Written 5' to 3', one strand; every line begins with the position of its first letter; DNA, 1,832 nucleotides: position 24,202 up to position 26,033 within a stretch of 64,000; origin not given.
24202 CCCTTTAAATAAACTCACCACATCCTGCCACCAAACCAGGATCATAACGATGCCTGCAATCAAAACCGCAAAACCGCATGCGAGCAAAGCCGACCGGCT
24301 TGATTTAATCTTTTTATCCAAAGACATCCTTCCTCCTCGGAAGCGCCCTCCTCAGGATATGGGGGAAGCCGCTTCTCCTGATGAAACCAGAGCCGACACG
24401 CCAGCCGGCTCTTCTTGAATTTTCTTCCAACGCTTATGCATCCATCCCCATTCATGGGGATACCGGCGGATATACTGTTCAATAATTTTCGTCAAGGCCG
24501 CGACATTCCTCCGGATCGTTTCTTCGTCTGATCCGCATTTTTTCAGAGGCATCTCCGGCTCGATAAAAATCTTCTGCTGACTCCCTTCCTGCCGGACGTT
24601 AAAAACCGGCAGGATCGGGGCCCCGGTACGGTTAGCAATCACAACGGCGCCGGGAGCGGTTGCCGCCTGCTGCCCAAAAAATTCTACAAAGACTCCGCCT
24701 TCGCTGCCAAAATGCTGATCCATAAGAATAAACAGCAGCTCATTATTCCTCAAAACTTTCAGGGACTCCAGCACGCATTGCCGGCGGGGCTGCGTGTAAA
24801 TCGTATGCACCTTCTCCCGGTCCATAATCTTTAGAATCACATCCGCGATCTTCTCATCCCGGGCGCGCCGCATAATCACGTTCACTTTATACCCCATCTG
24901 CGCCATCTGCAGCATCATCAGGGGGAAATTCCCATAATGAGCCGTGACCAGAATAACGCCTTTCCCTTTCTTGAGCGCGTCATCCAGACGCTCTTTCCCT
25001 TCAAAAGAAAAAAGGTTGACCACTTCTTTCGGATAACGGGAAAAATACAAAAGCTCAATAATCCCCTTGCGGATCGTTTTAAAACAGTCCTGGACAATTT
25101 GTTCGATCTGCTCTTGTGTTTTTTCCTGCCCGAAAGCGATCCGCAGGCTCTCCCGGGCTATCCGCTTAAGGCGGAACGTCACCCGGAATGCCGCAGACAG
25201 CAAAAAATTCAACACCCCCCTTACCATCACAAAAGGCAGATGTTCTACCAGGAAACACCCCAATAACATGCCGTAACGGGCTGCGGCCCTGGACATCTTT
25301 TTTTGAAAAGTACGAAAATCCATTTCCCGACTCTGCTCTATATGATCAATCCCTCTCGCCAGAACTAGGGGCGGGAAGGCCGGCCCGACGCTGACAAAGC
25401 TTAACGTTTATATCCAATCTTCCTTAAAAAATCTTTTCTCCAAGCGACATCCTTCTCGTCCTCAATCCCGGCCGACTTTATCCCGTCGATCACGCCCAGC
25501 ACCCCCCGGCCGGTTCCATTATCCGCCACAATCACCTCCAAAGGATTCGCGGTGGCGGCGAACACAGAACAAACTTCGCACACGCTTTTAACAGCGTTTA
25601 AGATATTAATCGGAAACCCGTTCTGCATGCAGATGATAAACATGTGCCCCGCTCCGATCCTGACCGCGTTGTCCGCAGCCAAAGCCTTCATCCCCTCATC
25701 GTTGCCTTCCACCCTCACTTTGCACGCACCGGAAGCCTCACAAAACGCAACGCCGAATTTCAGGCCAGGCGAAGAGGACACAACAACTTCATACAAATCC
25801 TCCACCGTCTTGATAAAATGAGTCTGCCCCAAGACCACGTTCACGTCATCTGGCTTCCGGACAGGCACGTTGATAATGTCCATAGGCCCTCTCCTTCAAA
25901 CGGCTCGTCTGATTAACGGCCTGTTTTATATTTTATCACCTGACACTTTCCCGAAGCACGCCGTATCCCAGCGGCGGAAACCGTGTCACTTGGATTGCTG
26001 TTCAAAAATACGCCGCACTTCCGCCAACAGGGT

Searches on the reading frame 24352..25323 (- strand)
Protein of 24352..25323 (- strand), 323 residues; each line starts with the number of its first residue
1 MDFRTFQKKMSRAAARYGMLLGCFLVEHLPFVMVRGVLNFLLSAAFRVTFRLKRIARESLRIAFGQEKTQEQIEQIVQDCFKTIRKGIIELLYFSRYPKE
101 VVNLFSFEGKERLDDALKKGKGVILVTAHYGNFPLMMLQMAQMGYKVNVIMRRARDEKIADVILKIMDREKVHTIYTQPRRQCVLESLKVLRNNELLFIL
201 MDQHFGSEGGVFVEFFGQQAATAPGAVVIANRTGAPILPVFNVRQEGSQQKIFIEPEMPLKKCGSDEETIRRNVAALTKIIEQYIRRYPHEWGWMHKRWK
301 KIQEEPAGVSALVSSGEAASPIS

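Call 57: search_protein_families(library=pfam, proteins=[window:24352-25323:-], max_evalue=0.00001)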
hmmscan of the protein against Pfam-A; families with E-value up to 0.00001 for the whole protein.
window:24352-25323:- (323 aa): 1 family
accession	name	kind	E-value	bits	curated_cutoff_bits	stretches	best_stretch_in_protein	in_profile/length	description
PF03279.18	Lip_A_acyltrans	-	2.5e-45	155.4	22.3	1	18-301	18-295/295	Bacterial lipid A biosynthesis acyltransferase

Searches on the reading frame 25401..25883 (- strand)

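Call 57: search_protein_families(library=pfam, proteins=[window:25401-25883:-], max_evalue=0.00001)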
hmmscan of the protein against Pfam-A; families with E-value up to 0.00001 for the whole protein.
window:25401-25883:- (160 aa): 1 family
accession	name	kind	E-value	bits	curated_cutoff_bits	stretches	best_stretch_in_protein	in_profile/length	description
PF04008.19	Adenosine_kin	-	1.4e-71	239.7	25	1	6-159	1-154/154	Adenosine specific kinase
